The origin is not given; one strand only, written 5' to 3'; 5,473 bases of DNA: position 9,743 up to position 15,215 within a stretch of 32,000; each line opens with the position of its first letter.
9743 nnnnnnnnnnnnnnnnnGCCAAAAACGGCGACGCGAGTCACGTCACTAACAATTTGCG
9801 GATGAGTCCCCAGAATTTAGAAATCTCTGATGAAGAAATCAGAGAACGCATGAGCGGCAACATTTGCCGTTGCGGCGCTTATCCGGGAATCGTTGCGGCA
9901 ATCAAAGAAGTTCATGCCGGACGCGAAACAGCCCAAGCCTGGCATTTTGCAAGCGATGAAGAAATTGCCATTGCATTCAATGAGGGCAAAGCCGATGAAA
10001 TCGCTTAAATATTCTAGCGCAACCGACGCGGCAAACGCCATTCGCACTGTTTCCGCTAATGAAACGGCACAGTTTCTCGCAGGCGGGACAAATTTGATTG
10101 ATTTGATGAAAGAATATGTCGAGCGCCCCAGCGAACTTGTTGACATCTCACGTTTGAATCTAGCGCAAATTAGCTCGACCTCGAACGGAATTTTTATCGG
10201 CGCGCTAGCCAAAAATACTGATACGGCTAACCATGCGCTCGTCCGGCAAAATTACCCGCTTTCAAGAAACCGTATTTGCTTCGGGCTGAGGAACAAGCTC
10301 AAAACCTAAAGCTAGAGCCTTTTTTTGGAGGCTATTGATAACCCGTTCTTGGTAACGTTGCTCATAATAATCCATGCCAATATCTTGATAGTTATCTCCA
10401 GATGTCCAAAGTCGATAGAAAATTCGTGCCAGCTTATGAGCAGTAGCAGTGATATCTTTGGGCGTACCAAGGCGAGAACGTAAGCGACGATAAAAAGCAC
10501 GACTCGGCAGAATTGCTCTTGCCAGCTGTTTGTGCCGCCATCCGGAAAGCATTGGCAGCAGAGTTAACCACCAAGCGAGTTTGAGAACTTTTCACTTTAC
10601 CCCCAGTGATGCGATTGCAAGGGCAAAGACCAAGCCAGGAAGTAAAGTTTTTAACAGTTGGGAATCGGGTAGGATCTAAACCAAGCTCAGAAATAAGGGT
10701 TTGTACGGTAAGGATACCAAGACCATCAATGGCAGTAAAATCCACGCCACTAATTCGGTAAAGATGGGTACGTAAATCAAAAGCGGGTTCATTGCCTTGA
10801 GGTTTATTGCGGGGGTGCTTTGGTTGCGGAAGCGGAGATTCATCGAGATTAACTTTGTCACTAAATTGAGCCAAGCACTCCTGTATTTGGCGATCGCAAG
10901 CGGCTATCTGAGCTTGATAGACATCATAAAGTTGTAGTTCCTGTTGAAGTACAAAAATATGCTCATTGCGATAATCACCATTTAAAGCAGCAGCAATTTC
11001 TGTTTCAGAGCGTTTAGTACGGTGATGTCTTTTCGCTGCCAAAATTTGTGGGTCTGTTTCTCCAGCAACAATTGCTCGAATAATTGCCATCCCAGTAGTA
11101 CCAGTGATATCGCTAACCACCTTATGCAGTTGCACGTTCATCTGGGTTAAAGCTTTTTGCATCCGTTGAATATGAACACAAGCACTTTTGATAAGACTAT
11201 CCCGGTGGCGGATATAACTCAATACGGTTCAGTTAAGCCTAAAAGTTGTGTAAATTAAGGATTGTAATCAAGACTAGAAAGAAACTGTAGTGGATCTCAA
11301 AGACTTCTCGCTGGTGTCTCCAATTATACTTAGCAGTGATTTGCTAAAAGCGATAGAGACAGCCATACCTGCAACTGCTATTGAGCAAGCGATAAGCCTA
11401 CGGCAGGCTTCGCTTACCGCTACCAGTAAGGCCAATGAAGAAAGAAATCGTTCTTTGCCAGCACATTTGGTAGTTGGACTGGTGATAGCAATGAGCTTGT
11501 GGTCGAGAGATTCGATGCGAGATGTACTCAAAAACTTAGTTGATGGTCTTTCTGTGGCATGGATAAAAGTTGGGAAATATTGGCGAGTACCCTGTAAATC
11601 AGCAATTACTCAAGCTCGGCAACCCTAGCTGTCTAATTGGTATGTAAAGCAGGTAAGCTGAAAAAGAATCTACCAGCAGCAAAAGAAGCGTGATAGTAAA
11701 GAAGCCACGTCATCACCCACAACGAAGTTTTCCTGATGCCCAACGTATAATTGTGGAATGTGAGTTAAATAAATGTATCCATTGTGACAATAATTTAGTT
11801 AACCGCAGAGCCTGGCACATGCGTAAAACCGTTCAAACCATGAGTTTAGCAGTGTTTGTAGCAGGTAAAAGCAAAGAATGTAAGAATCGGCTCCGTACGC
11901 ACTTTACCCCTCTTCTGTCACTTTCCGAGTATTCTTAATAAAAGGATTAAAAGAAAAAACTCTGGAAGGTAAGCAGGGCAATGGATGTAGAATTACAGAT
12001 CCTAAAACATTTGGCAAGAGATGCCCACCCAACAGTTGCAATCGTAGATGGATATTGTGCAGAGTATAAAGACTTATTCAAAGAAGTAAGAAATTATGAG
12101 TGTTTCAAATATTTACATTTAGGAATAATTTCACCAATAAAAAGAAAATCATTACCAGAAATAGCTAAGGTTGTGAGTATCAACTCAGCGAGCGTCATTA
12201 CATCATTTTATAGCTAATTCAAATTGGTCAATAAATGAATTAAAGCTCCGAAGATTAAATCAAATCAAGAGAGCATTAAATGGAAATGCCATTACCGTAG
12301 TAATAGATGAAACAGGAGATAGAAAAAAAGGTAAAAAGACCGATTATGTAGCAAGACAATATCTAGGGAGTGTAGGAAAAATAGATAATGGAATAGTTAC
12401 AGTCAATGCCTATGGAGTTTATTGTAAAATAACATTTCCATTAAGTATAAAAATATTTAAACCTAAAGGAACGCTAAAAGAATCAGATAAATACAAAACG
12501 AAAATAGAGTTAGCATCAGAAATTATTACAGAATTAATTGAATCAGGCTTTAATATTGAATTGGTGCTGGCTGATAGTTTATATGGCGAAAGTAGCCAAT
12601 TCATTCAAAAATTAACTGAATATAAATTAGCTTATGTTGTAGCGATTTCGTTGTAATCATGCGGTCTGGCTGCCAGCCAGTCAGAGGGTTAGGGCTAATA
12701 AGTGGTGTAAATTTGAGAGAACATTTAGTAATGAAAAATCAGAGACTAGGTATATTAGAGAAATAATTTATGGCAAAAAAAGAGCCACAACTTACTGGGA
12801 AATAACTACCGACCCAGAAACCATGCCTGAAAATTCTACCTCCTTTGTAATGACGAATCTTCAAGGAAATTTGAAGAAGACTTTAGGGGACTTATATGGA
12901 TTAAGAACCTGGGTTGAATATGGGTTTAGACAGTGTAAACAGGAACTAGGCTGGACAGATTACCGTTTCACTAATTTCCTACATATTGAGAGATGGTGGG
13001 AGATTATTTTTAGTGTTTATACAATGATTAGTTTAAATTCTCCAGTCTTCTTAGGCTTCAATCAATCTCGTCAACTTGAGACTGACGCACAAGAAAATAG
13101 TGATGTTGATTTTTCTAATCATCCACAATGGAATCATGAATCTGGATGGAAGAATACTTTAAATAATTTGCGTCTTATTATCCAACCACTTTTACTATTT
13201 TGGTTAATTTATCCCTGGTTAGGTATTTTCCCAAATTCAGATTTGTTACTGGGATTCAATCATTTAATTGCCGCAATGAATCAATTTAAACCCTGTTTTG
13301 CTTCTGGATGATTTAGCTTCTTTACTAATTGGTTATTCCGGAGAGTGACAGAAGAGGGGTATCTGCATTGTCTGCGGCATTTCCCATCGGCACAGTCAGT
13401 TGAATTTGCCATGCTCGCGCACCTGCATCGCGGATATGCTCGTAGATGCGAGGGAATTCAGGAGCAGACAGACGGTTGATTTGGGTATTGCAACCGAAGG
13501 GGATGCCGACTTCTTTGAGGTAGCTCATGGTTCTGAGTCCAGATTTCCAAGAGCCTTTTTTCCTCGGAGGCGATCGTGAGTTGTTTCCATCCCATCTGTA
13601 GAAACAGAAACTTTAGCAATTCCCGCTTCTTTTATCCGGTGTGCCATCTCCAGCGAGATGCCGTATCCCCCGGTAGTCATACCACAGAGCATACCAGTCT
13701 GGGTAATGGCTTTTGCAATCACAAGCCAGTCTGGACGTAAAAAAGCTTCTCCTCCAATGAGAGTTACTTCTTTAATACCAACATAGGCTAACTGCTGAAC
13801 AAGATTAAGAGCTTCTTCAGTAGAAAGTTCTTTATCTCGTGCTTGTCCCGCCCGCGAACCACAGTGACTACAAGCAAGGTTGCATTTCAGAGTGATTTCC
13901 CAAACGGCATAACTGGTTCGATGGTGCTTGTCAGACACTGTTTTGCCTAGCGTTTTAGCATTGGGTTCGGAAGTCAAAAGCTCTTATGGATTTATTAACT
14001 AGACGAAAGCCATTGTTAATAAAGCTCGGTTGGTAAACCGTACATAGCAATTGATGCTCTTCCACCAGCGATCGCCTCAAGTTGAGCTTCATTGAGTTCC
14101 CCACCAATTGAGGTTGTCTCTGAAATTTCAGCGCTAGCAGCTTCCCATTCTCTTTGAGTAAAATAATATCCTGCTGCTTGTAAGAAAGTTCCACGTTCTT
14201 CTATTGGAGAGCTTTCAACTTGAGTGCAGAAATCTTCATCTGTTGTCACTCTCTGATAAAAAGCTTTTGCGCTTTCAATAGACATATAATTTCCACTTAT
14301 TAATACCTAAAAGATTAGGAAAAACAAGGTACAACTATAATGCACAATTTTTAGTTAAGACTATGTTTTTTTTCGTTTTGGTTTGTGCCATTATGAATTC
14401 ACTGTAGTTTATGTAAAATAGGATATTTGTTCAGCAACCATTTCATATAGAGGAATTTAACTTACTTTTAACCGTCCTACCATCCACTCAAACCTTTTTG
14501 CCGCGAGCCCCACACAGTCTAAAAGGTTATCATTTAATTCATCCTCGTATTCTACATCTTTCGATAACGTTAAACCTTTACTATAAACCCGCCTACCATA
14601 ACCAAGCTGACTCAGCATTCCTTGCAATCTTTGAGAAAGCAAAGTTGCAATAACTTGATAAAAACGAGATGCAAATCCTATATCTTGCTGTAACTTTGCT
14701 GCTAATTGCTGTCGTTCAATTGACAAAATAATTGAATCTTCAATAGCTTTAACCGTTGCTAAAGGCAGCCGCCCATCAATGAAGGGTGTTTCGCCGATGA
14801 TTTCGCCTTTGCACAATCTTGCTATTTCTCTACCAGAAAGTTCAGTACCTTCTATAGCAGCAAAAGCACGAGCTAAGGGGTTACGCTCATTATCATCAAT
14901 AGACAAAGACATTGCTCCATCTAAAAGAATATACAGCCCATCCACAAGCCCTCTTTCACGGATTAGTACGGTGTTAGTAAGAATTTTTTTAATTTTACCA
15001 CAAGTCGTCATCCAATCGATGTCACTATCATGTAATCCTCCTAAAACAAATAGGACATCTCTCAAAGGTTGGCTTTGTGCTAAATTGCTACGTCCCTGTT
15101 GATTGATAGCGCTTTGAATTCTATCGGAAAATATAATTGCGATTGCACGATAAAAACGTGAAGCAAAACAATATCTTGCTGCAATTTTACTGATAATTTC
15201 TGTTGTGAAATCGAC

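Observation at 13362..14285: Nif11-leader RiPP precursor with an M-Y-G core next to a radical SAM maturase: candidate splicease-type (or new Tyr-directed rSAM) locus, caught mid-inactivation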

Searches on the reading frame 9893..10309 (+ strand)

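Call 12: search_protein_families(library=pfam, proteins=[window:9893-10309:+], max_evalue=0.01)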
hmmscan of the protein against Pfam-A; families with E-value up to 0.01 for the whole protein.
window:9893-10309:+ (138 aa): 1 family
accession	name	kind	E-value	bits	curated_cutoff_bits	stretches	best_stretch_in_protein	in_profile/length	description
PF00941.27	FAD_binding_5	-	1.3e-16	61.3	27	1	38-124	3-89/170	FAD binding domain in molybdopterin dehydrogenase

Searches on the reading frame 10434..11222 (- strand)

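Call 12: search_protein_families(library=pfam, proteins=[window:10434-11222:-], max_evalue=0.01)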
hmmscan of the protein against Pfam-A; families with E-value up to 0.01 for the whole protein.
window:10434-11222:- (262 aa): 1 family
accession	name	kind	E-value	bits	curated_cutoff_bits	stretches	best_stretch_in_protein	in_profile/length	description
PF02371.22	Transposase_20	-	4.2e-11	43.5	21.3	1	163-234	5-76/87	Transposase IS116/IS110/IS902 family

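Call 47: search_protein_families(library=ncbifam, proteins=[window:10434-11222:-], max_evalue=0.01)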
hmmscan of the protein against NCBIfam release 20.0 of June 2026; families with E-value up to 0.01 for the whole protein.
window:10434-11222:- (262 aa): 1 family
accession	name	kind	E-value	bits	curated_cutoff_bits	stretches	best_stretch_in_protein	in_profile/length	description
NF033542.1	transpos_IS110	equivalog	2.5e-31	109.1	140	1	3-237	126-298/343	IS110 family RNA-guided transposase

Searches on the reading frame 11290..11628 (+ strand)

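Call 12: search_protein_families(library=pfam, proteins=[window:11290-11628:+], max_evalue=0.01)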
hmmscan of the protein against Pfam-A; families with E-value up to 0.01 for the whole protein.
window:11290-11628:+ (112 aa): 1 family
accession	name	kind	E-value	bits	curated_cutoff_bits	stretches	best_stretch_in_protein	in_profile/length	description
PF13006.12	Nterm_IS4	-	3.7e-14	53.2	25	1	44-111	21-83/95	Insertion element 4 transposase N-terminal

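Call 47: search_protein_families(library=ncbifam, proteins=[window:11290-11628:+], max_evalue=0.01)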
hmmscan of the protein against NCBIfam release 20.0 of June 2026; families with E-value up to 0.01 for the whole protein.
window:11290-11628:+ (112 aa): 1 family
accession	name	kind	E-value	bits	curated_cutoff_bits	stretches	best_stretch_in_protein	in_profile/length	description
NF033592.1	transpos_IS4_1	equivalog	0.00039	19.6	115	1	39-111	9-74/332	IS4 family transposase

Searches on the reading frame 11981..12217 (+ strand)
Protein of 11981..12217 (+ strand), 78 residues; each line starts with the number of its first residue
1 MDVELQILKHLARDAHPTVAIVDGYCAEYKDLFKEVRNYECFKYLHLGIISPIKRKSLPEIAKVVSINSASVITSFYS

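Call 12: search_protein_families(library=pfam, proteins=[window:11981-12217:+], max_evalue=0.01)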
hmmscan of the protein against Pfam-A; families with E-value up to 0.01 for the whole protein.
window:11981-12217:+ (78 aa): 0 families

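Call 47: search_protein_families(library=ncbifam, proteins=[window:11981-12217:+], max_evalue=0.01)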
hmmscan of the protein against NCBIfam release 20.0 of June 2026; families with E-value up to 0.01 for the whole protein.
window:11981-12217:+ (78 aa): 1 family
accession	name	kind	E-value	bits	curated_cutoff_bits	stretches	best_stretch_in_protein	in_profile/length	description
NF033540.2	transpos_IS701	equivalog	0.00098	18.5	150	1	23-70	2-49/363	IS701 family transposase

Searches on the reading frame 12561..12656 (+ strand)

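Call 47: search_protein_families(library=ncbifam, proteins=[window:12561-12656:+], max_evalue=0.01)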
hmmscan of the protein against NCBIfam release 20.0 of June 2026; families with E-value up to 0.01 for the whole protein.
window:12561-12656:+ (31 aa): 1 family
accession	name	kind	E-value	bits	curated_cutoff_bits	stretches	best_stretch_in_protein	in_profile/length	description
NF033540.2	transpos_IS701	equivalog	1.3e-05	24.7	150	1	1-30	184-213/363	IS701 family transposase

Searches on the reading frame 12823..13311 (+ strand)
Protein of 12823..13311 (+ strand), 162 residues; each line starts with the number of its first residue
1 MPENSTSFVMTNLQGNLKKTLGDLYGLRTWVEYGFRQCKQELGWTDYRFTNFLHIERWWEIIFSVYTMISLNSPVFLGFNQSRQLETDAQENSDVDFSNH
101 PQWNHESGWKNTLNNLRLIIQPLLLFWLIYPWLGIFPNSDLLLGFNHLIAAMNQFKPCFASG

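Call 12: search_protein_families(library=pfam, proteins=[window:12823-13311:+], max_evalue=0.01)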
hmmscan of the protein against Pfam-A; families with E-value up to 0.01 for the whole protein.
window:12823-13311:+ (162 aa): 1 family
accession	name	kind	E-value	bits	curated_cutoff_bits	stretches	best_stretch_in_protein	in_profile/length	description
PF01609.27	DDE_Tnp_1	-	0.00069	19.9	23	1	14-68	146-200/200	Transposase DDE domain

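Call 47: search_protein_families(library=ncbifam, proteins=[window:12823-13311:+], max_evalue=0.01)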
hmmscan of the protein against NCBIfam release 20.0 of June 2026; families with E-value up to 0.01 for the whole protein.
window:12823-13311:+ (162 aa): 3 families
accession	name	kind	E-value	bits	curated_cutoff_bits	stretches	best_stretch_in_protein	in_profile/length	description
NF033540.2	transpos_IS701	equivalog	1.1e-12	47.9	150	1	3-71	293-361/363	IS701 family transposase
NF049999.1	transpos_IS701_3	equivalog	2.5e-07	29.9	170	1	23-71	311-359/412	IS701 family transposase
NF041680.1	transp_NF041680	equivalog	6.3e-06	25.4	440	1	21-72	317-368/439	NF041680 family putative transposase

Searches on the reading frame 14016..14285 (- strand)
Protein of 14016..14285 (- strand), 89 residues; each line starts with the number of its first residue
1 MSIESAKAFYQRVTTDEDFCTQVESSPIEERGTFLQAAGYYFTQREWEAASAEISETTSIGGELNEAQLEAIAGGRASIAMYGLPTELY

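Call 4: search_protein_families(library=ncbifam, proteins=[window:14019-14285:-], max_evalue=0.01)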
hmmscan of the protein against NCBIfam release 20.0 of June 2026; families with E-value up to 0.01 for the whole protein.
seq(89 aa): 1 family
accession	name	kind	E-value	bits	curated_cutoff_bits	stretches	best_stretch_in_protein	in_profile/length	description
TIGR03798.1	leader_Nif11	subfamily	3.9e-18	65.5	32.3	1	1-75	1-68/68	Nif11-like leader peptide family RiPP precursor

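Call 5: search_protein_families(library=pfam, proteins=[window:14019-14285:-], max_evalue=0.01)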
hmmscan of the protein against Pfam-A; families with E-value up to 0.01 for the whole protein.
seq(89 aa): 1 family
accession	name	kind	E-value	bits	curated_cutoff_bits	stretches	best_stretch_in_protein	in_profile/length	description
PF07862.16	Nif11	-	2.3e-13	50.6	23.8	1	1-47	1-48/48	Nif11 domain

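Call 36: find_encoding_contigs(protein=window:14016-14285:-, flank=10000, max_places=10)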
Protein window:14016-14285:- (89 aa): 23 contigs read that carry it; 10 places shown.
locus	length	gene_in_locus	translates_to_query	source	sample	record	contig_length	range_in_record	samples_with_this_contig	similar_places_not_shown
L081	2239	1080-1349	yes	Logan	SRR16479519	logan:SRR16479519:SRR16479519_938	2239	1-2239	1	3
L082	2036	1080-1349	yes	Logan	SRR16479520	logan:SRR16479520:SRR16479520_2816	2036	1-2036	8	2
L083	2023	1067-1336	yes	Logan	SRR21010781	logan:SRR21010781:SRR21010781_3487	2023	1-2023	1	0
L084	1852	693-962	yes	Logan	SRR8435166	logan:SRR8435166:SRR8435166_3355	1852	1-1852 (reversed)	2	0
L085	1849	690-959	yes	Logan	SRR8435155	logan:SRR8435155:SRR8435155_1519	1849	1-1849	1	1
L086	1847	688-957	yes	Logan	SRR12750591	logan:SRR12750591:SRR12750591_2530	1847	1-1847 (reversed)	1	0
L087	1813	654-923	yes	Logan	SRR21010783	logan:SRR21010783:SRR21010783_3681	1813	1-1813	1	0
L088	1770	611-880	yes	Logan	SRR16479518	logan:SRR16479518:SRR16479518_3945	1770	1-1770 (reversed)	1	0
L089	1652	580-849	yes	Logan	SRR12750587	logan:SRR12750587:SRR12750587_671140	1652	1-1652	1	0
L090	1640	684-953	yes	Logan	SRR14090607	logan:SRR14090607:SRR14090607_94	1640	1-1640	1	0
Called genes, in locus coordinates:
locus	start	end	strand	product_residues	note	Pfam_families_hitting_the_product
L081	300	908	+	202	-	PF00027:cNMP_binding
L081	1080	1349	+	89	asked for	PF07862:Nif11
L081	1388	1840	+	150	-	PF04055:Radical_SAM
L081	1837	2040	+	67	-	-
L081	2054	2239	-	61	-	?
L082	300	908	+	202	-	PF00027:cNMP_binding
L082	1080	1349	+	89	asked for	PF07862:Nif11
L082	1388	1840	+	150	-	PF04055:Radical_SAM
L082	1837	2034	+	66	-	?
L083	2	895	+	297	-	?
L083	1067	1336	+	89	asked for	PF07862:Nif11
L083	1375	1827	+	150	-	PF04055:Radical_SAM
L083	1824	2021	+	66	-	?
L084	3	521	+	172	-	?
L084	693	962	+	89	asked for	PF07862:Nif11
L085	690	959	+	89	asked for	PF07862:Nif11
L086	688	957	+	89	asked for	PF07862:Nif11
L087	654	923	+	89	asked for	PF07862:Nif11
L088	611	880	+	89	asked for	PF07862:Nif11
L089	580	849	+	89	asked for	PF07862:Nif11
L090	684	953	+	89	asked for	PF07862:Nif11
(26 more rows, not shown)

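Call 38: list_cluster_members(proteins=[window:14016-14285:-, window:13525-13977:-, window:14457-15065:-])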
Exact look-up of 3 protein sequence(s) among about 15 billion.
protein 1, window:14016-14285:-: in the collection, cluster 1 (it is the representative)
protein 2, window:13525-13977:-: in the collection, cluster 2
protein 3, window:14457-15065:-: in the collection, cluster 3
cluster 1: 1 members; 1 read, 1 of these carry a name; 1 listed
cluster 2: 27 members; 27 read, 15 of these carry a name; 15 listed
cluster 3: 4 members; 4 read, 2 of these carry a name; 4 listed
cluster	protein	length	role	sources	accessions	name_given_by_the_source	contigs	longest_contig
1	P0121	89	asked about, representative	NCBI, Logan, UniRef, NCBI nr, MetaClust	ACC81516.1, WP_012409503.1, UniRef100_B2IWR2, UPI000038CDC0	Nif11-like leader peptide family natural product precursor [Nostoc punctiforme] | Nif11 domain-containing protein n=1 Tax=Nostoc punctiforme (strain ATCC 29133 / PCC ... | status=active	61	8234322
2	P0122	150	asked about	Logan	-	-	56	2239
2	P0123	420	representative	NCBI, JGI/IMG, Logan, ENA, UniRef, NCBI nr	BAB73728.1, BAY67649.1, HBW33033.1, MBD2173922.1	nif11-class peptide radical SAM maturase 3 [Anabaena sp. FACHB-709] | Heme biosynthesis protein n=2 Tax=Nostocaceae TaxID=1162 RepID=A0A1Z4KFC2_ANAVA | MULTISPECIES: nif11-class peptide radical SAM maturase 3 [Nostocaceae]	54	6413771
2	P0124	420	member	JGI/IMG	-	nif11-class peptide radical SAM maturase 3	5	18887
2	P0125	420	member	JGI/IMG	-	nif11-class peptide radical SAM maturase 3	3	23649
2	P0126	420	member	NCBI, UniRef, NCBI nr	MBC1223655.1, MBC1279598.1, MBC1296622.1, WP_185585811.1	nif11-class peptide radical SAM maturase 3 [Nostoc sp. UCD121] | nif11-class peptide radical SAM maturase 3 n=1 Tax=unclassified Nostoc TaxID=2593658 ... | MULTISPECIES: nif11-class peptide radical SAM maturase 3 [unclassified Nostoc]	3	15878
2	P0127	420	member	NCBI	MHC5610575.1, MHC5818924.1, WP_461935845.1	MAG: nif11-class peptide radical SAM maturase 3 [Nostoc sp.]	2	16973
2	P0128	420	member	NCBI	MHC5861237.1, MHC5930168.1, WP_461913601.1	nif11-class peptide radical SAM maturase 3 [Nostoc sp.]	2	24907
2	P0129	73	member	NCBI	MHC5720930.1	MAG: heme biosynthesis protein, partial [Nostoc sp.]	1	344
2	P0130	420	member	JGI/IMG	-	nif11-class peptide radical SAM maturase 3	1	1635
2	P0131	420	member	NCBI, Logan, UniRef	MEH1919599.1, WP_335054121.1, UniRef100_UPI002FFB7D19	nif11-class peptide radical SAM maturase 3 [Nostoc sp.] | nif11-class peptide radical SAM maturase 3 n=1 Tax=Nostoc sp. TaxID=1180 ...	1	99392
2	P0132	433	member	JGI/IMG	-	nif11-class peptide radical SAM maturase 3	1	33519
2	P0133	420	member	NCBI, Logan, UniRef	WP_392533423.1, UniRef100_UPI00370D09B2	nif11-class peptide radical SAM maturase 3 [Nostoc sp. C117] | nif11-class peptide radical SAM maturase 3 n=1 Tax=Nostoc sp. C117 TaxID=3349875 ...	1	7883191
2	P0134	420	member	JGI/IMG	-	nif11-class peptide radical SAM maturase 3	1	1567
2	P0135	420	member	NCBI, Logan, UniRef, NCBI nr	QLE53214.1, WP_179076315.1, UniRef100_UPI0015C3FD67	nif11-class peptide radical SAM maturase 3 (plasmid) [Nostoc sp. C057] | nif11-class peptide radical SAM maturase 3 n=1 Tax=Nostoc sp. C057 TaxID=2576903 ... | nif11-class peptide radical SAM maturase 3 [Nostoc sp. C057]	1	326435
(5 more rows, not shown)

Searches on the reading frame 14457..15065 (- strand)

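Call 12: search_protein_families(library=pfam, proteins=[window:14457-15065:-], max_evalue=0.01)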
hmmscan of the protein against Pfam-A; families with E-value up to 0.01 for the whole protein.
window:14457-15065:- (202 aa): 1 family
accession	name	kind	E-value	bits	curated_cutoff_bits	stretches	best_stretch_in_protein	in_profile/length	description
PF00027.35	cNMP_binding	-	1.2e-11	44.8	27.5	1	27-128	3-89/89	Cyclic nucleotide-binding domain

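Call 47: search_protein_families(library=ncbifam, proteins=[window:14457-15065:-], max_evalue=0.01)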
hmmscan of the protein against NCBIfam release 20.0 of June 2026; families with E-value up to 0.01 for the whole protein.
window:14457-15065:- (202 aa): 3 families
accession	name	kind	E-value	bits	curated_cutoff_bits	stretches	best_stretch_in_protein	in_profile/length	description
TIGR03896.1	cyc_nuc_ocin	subfamily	3.9e-67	226.9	161.05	1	1-199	139-317/317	bacteriocin-type transport-associated protein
NF006901.0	PRK09392.1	equivalog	0.0021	17.4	211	0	11-63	18-70/236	transcriptional activator FtrB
NF008732.0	PRK11753.1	equivalog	0.0099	15.3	266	0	13-65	13-65/214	cAMP-activated global transcriptional regulator CRP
